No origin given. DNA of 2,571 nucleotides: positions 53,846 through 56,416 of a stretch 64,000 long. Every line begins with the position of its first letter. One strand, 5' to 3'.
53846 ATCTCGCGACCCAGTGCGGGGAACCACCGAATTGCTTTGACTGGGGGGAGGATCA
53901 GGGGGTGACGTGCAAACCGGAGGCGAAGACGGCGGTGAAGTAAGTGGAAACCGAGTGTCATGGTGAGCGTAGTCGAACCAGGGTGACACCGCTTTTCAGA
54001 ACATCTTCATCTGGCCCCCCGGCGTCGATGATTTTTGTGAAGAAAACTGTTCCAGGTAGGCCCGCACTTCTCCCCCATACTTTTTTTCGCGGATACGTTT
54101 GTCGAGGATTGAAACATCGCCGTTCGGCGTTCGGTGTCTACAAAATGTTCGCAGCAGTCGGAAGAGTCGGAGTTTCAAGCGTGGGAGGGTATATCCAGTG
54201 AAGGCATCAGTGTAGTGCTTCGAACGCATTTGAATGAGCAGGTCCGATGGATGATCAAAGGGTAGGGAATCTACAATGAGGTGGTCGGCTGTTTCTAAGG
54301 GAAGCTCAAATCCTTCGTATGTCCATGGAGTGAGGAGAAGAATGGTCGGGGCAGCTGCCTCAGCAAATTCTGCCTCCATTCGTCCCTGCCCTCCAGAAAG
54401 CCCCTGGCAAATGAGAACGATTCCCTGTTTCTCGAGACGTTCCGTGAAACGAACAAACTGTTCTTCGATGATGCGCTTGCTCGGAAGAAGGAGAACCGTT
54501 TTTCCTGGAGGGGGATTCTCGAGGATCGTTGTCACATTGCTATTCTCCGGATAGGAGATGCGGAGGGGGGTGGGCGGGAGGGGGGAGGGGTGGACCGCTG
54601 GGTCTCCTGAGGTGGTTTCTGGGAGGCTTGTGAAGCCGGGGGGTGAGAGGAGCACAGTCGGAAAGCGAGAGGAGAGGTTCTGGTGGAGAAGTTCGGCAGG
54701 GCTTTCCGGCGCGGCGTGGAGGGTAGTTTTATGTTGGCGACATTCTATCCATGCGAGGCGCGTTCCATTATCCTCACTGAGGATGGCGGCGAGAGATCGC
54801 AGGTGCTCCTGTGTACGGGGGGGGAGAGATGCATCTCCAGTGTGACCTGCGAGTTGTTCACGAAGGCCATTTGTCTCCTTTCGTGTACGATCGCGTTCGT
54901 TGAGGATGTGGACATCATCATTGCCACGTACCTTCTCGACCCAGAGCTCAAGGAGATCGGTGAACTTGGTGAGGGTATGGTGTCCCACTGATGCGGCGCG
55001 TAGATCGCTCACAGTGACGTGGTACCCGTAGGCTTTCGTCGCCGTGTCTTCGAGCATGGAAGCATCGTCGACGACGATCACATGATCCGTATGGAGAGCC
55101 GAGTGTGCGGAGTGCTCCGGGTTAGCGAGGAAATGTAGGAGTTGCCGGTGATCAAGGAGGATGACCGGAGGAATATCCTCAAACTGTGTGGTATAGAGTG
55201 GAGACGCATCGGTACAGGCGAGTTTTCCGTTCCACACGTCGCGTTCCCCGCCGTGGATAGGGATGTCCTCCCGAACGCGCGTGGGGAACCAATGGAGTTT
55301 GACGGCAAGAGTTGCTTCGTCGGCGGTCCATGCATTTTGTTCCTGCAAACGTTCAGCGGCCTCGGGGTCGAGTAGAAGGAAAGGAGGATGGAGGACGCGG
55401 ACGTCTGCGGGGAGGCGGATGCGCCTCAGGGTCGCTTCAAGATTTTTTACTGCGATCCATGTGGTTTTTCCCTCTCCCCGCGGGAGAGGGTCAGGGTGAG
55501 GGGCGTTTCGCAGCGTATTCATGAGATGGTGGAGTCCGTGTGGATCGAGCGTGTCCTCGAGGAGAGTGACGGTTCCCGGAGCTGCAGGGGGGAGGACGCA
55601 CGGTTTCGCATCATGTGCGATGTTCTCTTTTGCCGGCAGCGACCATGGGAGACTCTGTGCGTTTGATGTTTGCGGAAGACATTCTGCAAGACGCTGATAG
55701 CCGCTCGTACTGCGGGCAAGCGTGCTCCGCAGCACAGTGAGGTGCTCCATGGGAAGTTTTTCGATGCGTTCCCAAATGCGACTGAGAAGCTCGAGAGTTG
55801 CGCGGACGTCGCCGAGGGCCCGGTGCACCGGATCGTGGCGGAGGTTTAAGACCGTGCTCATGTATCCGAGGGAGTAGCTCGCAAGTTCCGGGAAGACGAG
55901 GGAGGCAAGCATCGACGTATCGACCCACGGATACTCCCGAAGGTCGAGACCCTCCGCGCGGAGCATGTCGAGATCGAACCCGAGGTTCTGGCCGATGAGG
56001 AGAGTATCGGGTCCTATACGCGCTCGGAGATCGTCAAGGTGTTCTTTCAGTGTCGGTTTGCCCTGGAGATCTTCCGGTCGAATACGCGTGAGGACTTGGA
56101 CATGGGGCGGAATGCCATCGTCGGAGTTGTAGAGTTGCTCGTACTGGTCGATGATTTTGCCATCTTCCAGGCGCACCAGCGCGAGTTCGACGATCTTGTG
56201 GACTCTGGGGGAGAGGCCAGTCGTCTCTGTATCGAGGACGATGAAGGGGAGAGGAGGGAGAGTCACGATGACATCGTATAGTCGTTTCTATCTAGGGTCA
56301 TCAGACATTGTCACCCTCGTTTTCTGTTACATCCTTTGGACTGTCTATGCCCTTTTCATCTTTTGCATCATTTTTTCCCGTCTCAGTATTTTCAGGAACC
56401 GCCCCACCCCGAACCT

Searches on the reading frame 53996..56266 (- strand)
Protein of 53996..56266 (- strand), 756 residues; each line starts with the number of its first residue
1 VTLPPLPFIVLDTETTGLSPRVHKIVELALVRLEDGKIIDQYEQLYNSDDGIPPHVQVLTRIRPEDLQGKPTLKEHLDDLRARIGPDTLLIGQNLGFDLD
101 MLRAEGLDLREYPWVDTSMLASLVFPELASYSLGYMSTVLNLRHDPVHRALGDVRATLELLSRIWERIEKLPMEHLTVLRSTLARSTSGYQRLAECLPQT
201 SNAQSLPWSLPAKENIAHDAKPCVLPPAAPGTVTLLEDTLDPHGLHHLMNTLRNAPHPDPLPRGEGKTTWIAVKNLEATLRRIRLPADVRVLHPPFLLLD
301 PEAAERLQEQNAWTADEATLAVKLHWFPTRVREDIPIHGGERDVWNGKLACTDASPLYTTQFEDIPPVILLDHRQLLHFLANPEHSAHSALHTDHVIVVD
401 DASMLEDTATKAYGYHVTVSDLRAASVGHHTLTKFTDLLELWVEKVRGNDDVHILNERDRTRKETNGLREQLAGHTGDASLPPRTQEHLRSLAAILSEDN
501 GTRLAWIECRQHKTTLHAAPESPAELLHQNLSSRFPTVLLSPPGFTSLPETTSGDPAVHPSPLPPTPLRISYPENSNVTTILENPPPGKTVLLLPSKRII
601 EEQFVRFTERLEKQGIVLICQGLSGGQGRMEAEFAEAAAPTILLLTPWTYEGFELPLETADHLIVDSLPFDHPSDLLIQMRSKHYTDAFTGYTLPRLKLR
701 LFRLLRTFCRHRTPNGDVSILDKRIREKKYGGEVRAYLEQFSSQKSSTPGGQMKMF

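Call 70: search_protein_families(library=pfam, proteins=[window:53996-56266:-], max_evalue=0.01)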
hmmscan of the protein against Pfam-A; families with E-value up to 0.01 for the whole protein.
window:53996-56266:- (756 aa): 2 families
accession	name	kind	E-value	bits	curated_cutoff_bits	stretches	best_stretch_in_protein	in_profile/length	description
PF00929.31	RNase_T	-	1e-24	88.4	24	1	9-161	1-164/164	Exonuclease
PF13307.12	Helicase_C_2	-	9.1e-12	45.8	25.3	1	587-739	9-168/170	Helicase C-terminal domain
